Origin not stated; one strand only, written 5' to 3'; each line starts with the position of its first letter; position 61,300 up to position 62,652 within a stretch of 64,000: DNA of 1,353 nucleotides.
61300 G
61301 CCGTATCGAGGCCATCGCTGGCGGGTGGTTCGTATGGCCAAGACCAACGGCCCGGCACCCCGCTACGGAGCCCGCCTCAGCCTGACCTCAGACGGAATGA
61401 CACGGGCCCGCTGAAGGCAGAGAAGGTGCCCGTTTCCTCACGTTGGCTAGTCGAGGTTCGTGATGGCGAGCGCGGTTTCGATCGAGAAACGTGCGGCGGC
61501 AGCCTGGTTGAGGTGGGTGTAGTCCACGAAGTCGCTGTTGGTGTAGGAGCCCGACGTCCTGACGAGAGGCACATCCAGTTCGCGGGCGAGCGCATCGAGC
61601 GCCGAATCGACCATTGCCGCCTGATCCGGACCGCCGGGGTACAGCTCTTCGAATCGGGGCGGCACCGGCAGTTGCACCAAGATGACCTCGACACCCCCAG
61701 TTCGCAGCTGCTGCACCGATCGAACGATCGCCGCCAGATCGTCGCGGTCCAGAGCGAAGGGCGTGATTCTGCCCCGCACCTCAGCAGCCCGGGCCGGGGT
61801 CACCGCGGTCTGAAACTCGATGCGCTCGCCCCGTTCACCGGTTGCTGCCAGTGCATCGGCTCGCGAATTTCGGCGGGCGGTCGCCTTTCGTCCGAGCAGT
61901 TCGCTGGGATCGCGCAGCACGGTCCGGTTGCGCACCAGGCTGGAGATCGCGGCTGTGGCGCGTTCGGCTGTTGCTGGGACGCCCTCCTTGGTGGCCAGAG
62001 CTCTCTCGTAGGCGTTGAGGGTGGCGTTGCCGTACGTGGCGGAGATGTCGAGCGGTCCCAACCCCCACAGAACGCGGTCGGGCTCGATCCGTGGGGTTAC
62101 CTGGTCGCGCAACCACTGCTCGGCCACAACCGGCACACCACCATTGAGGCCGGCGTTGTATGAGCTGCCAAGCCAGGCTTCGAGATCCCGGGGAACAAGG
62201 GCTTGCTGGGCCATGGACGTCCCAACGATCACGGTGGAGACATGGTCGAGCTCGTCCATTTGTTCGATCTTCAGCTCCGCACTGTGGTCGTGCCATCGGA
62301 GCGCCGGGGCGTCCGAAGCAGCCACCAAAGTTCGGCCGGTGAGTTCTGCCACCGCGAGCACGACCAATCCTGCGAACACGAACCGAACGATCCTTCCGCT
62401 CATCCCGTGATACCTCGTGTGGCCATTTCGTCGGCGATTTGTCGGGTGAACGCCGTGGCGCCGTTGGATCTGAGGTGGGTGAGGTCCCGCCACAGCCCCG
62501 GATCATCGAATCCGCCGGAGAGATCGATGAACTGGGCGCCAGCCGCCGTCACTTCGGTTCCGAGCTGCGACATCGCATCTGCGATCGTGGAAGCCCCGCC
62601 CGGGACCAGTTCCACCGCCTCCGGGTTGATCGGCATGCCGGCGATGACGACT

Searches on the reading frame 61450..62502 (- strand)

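Call 81: search_protein_families(library=pfam, proteins=[window:61450-62502:-], max_evalue=0.0001)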
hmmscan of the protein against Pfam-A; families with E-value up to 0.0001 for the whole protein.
window:61450-62502:- (351 aa): 1 family
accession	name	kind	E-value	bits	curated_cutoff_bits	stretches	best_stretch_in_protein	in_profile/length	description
PF13472.12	Lipase_GDSL_2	-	6.3e-05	24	32.9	0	101-336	21-176/178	GDSL-like Lipase/Acylhydrolase family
